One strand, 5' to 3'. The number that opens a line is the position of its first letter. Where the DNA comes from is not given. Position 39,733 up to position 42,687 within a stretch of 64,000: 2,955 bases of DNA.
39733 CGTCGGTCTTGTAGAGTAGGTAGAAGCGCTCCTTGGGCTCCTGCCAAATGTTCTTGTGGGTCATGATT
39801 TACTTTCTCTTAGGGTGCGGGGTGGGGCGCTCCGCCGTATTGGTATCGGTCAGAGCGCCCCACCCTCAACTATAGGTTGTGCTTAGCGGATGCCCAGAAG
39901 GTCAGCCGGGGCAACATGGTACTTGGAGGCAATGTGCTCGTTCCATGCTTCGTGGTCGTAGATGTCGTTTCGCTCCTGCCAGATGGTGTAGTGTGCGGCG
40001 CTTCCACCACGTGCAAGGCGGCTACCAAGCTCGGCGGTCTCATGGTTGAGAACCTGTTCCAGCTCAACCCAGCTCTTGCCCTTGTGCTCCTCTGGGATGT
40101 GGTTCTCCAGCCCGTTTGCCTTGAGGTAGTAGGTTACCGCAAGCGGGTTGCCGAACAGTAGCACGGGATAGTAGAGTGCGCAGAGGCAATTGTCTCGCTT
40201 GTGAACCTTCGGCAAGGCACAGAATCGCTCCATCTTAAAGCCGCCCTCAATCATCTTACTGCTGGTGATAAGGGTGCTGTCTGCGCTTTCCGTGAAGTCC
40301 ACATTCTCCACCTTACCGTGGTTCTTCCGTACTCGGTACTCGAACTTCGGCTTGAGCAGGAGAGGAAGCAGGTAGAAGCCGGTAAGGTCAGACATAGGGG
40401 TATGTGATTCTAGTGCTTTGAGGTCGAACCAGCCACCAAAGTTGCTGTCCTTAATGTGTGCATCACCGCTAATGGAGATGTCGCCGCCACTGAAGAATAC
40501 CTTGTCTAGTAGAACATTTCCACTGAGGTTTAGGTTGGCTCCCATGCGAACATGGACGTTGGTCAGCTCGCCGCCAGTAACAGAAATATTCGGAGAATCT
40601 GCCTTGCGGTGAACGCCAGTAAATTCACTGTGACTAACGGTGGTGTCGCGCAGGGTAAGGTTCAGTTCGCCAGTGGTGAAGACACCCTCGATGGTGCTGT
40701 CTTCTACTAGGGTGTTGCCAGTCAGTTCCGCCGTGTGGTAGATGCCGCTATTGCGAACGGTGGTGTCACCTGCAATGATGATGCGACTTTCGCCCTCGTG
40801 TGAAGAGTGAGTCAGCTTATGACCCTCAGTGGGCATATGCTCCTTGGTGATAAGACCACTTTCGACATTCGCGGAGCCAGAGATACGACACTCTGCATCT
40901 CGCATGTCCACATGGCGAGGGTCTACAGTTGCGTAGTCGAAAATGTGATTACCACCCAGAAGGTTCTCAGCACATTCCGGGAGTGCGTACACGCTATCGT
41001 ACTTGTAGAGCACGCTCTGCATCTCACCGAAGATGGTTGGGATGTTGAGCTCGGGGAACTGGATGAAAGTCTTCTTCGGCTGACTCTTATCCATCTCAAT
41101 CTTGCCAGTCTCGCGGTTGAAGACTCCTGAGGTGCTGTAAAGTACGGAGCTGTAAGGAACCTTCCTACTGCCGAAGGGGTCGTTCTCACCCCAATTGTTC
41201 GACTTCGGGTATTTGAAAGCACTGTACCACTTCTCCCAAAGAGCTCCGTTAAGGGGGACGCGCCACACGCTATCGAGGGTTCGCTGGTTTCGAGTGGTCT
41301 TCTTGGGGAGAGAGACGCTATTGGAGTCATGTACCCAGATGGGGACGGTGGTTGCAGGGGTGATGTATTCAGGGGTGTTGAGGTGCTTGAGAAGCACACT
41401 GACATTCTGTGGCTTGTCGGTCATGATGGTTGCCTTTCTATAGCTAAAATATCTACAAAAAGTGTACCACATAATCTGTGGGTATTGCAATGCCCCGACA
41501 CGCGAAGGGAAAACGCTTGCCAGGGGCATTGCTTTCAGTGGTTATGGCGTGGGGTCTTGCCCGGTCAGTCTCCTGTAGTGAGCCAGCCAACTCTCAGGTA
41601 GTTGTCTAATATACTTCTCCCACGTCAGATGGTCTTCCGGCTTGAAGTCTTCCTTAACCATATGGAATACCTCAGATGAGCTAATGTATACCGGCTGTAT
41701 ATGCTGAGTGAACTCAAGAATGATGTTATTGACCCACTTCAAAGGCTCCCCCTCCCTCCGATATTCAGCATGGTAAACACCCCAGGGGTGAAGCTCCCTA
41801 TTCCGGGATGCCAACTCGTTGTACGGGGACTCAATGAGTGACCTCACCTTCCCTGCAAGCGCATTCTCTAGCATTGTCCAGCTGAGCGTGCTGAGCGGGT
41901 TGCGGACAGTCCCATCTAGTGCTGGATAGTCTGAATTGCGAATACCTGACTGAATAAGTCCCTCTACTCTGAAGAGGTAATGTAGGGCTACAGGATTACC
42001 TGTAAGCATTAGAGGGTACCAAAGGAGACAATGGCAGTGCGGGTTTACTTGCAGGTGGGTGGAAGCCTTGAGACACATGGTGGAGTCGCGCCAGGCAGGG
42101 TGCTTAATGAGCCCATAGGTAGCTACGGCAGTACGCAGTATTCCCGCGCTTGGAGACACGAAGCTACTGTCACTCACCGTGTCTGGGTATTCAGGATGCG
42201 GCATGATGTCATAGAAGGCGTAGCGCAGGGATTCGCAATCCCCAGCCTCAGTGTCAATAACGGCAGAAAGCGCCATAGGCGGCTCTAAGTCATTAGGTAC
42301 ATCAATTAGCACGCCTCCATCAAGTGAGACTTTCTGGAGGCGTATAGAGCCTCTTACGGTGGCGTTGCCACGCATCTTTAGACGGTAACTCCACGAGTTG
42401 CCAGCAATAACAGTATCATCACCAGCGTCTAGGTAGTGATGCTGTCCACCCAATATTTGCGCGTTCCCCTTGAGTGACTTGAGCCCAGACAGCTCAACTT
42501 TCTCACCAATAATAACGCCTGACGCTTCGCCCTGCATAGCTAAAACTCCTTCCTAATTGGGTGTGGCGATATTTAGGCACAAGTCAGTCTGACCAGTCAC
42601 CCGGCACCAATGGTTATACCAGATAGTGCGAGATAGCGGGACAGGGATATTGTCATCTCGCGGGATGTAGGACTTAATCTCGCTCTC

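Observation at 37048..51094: Seven-member beta-helix / C-H-C-C domain family wrapped around a MoxR-VWA pair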

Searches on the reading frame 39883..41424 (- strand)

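Call 4: search_protein_families(library=pfam, proteins=[window:39883-41424:-], max_evalue=1)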
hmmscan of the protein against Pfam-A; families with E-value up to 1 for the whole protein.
window:39883-41424:- (513 aa): 0 families

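Call 5: search_protein_families(library=phrogs, proteins=[window:39883-41424:-], max_evalue=0.01)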
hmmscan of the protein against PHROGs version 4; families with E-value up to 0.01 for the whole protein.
window:39883-41424:- (513 aa): 0 families

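Call 24: search_protein_families(library=ncbifam, proteins=[window:39883-41424:-], max_evalue=0.1)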
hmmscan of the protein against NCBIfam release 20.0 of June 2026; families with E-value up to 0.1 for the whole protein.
window:39883-41424:- (513 aa): 1 family
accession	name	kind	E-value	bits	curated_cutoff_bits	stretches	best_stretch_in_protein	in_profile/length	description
NF040481.1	YdcK_fam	equivalog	0.018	14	350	0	161-246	109-183/326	YdcK family protein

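Call 97: search_protein_families(library=padloc, proteins=[window:39883-41424:-], max_evalue=0.01)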
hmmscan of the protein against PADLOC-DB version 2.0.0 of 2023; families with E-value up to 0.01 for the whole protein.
window:39883-41424:- (513 aa): 0 families

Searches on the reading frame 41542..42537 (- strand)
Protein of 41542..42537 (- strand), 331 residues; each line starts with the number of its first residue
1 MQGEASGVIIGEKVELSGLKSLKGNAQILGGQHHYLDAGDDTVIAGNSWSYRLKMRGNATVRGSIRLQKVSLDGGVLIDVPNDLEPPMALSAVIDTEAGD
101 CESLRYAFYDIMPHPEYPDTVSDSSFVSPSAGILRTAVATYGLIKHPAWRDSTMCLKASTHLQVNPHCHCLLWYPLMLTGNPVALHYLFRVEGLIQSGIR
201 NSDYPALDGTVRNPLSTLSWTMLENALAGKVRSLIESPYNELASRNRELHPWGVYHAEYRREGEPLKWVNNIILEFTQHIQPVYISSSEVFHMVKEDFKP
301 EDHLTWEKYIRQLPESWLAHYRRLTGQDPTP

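Call 4: search_protein_families(library=pfam, proteins=[window:41542-42537:-], max_evalue=1)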
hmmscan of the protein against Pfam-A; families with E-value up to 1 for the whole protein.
window:41542-42537:- (331 aa): 0 families

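Call 5: search_protein_families(library=phrogs, proteins=[window:41542-42537:-], max_evalue=0.01)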
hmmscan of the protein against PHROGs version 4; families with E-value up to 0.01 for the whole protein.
window:41542-42537:- (331 aa): 0 families

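Call 9: search_dna_similar(query=window:41542-42537:-, collection=phages, mode=protein, max_evalue=0.001, max_rows=40)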
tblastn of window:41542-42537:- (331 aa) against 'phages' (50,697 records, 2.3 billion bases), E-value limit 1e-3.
No match.

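Call 24: search_protein_families(library=ncbifam, proteins=[window:41542-42537:-], max_evalue=0.1)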
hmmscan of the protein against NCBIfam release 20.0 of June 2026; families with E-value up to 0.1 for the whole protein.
window:41542-42537:- (331 aa): 0 families

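Call 97: search_protein_families(library=padloc, proteins=[window:41542-42537:-], max_evalue=0.01)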
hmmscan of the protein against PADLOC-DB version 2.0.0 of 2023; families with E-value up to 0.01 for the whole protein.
window:41542-42537:- (331 aa): 0 families

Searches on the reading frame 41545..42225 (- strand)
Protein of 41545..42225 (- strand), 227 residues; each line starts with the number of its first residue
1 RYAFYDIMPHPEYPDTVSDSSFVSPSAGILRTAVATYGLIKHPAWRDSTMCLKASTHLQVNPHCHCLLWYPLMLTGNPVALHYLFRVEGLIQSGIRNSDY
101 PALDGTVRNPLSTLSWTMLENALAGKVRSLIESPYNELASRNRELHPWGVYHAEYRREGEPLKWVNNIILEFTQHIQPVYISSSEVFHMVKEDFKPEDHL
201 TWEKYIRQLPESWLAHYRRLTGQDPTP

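Call 15: find_homologous_proteins(query=A2, max_evalue=0.001)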
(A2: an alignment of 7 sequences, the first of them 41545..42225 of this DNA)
Query A2 (7 sequences) (227 aa, profile of the alignment): 11 proteins with E <= 0.001 among 3988 candidates.
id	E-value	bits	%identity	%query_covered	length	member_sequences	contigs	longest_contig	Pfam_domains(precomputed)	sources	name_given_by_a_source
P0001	2.2e-49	186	33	46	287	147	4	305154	-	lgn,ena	-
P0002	3.2e-48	182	95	100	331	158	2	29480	-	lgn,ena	-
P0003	7.7e-45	171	37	37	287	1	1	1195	-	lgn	-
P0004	6.0e-41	158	38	16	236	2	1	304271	-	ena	-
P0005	5.4e-34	136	35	16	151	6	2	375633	-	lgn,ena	-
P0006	1.5e-26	112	54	100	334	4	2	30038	-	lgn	-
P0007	4.0e-25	107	50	100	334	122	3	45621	-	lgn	-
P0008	6.9e-25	106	53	100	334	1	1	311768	-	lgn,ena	-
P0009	7.9e-25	106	53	100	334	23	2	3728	-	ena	-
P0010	1.3e-24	105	53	100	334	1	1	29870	-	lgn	-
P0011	5.0e-22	97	58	58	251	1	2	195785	-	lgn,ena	-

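Call 18: find_encoding_contigs(protein=P0008, flank=10000, max_places=3)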
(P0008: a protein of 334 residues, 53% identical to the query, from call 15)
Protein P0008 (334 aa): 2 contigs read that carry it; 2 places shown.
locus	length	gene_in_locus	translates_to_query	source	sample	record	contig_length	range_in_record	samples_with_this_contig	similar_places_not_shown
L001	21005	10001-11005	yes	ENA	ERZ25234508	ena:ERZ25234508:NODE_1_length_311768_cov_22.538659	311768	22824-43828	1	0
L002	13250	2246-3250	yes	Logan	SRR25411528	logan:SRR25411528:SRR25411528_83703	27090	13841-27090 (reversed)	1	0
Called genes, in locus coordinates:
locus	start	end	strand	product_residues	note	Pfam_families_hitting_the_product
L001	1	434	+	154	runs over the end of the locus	-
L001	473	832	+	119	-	-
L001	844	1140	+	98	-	-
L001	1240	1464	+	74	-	-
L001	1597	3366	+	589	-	PF09967:DUF2201 (weak)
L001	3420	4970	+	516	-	PF07728:AAA_5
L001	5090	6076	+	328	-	-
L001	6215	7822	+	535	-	PF07282:Cas12f1-like_TNB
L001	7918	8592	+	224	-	-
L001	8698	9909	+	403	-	-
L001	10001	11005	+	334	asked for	-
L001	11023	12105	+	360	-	-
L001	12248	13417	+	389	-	-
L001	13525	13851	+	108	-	-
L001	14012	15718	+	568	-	-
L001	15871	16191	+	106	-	-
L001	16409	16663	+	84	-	-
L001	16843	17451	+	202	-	-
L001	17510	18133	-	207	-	-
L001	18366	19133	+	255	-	-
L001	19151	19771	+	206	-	-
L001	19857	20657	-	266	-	-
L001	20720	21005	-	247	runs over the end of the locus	-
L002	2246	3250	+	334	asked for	-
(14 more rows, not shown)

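Call 19: find_encoding_contigs(protein=P0005, flank=10000, max_places=3)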
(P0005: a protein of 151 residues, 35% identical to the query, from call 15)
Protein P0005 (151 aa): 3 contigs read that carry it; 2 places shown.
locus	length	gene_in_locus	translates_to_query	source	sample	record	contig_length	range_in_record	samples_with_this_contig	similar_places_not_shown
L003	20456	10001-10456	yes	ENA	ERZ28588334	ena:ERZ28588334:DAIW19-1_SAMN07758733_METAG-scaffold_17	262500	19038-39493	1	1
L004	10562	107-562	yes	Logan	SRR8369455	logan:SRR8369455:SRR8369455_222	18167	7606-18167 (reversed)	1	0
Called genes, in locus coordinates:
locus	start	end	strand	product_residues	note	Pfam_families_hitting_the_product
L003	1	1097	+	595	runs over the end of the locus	PF09967:DUF2201 (faint)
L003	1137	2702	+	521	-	PF07728:AAA_5 (weak)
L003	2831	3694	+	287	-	-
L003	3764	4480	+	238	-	-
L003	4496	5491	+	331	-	-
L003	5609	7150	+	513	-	-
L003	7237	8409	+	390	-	-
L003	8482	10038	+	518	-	PF07282:Cas12f1-like_TNB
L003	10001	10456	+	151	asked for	-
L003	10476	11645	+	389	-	-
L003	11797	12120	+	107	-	-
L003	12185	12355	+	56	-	-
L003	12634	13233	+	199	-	-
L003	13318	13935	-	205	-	-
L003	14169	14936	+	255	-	-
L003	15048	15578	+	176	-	-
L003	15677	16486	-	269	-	-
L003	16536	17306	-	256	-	-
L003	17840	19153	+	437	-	-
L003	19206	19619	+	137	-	-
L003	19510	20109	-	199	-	-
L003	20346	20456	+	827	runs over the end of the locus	-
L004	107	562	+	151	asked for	-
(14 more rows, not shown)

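Call 23: search_solved_structures(query=A2, max_evalue=10)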
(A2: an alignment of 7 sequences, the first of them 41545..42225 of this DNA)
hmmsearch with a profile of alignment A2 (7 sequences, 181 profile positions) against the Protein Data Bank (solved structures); distinct sequences matched with E-value up to 10: 1.
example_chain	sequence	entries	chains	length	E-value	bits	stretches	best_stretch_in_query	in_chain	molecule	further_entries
7suk_SV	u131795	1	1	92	1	12.6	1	89-157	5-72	Regulator of rDNA transcription protein 14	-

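Call 25: search_protein_representatives(alignment_id=A2)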
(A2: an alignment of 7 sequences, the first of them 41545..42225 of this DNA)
Query: 7 sequences, 181 profile positions. Proteins with E-value up to 0.001 (for the whole library): 51; up to 1e-10: 30; up to 1e-30: 7. The best 51 are listed.
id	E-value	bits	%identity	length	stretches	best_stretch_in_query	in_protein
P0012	7.9e-59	215.0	-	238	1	2-178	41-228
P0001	7.1e-50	185.9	-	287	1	2-180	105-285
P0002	1.0e-48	182.1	-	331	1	2-178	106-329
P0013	7.8e-44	166.2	-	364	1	23-168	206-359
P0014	1.5e-39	152.2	-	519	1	7-165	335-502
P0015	7.5e-36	140.2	-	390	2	6-118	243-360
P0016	3.1e-34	134.9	-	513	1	5-179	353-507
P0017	1.7e-29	119.4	-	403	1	2-179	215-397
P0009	2.5e-25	105.9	-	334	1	2-178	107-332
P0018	3.8e-25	105.3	-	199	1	23-160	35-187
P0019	2.2e-21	93.0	-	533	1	25-121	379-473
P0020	8.7e-19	84.5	-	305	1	35-118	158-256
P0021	4.1e-18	82.4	-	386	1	21-121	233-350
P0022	2.3e-17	79.9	-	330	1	5-132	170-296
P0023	2.3e-17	79.9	-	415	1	46-121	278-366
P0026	3.1e-16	76.2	-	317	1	29-155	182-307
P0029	9.3e-14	68.2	-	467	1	33-132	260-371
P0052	4.8e-08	49.5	-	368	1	36-111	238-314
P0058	2.2e-05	40.9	-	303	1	28-88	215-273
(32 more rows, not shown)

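Call 33: find_encoding_contigs(protein=P0029, flank=10000, max_places=2)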
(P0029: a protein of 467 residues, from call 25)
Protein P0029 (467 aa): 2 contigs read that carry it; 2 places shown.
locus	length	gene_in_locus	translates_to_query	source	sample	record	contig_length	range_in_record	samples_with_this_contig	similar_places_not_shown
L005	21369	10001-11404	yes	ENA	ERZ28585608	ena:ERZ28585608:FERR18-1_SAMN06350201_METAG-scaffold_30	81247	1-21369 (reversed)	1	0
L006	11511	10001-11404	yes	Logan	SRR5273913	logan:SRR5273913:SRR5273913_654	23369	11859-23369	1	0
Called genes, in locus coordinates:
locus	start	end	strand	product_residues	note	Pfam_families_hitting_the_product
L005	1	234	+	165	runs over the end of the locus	-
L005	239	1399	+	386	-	-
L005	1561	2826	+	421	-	-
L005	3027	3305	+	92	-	-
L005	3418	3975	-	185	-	-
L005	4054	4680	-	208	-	-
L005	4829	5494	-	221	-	-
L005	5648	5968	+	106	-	-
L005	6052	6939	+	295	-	-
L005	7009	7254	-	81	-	-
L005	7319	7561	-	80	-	-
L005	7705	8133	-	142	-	-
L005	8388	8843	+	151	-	-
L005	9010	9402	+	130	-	-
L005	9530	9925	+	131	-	-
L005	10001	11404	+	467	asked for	-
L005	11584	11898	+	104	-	-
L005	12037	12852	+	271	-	-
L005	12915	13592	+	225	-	-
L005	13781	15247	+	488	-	-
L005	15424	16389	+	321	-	-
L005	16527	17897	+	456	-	-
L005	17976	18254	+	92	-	-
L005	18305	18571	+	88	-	-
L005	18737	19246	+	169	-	-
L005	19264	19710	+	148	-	-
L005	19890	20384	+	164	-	-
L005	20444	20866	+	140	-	-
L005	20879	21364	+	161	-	-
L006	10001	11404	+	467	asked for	-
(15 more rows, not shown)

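Call 34: find_encoding_contigs(protein=P0026, flank=10000, max_places=2)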
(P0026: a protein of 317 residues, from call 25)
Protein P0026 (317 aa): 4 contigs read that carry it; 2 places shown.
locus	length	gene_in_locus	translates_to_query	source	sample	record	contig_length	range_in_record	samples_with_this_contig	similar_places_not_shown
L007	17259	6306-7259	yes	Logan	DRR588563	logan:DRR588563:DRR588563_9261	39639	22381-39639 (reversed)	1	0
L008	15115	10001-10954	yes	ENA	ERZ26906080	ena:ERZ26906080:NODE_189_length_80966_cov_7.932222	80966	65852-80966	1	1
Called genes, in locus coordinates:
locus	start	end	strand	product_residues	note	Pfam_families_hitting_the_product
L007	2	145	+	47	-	?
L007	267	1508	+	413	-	-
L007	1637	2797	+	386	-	-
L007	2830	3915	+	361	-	-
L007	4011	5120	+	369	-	-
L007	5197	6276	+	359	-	-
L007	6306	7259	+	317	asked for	-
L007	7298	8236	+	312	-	-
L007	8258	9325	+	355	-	-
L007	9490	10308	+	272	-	-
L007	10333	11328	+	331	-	-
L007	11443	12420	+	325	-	-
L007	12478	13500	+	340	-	-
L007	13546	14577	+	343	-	-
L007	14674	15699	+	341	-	-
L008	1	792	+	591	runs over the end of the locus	PF09967:DUF2201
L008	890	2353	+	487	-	PF07728:AAA_5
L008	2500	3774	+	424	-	-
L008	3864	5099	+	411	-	-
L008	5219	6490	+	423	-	-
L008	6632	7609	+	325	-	-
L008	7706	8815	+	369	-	-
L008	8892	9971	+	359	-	-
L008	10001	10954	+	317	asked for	-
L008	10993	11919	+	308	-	-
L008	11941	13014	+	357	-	-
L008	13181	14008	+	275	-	-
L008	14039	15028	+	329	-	-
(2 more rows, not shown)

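Call 81: find_encoding_contigs(protein=P0052, flank=10000, max_places=2)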
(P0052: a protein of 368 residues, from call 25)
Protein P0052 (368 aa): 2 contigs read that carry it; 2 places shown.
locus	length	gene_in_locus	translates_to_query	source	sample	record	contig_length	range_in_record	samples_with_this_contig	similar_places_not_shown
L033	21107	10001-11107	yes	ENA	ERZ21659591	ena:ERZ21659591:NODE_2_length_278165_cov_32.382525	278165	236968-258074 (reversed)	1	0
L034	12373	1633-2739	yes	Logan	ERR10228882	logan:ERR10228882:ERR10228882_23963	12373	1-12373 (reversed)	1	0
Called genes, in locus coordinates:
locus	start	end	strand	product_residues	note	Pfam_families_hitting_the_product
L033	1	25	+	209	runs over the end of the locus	-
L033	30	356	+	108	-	-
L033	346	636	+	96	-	-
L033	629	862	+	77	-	-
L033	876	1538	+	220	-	-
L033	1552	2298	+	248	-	-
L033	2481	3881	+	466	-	-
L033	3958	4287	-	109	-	-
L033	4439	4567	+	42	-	-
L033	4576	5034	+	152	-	-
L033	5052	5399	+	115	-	-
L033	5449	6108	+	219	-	-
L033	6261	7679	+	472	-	-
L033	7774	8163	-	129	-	-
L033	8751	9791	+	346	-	-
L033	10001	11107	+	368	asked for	-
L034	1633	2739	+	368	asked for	-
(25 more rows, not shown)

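Call 82: find_encoding_contigs(protein=P0058, flank=10000, max_places=2)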
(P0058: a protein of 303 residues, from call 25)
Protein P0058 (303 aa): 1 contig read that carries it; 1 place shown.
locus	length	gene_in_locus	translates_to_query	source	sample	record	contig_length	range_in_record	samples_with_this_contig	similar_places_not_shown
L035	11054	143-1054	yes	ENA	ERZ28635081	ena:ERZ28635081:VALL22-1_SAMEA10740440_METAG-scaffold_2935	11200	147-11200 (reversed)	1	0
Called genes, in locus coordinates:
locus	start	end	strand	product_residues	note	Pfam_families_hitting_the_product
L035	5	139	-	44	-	-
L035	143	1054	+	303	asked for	-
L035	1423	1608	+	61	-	-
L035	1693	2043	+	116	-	-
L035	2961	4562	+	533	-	PF05731:TROVE, PF13519:VWA_2 (faint)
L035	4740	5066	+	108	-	-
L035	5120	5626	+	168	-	-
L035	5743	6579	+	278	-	-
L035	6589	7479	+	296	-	-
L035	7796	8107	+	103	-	-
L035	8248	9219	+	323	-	-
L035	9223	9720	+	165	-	-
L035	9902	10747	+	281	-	-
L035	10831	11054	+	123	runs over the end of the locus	?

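Call 90: search_protein_families(library=pfam, proteins=[L001:1597-2196:+], max_evalue=10)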
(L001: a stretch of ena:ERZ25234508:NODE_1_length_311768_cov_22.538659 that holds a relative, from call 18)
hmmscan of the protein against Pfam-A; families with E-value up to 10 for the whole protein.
L001:1597-2196:+ (200 aa): 1 family
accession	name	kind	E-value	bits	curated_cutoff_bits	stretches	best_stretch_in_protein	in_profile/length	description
PF11521.13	TFIIE-A_C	-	0.16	12.8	22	1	18-54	43-79/85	C-terminal general transcription factor TFIIE alpha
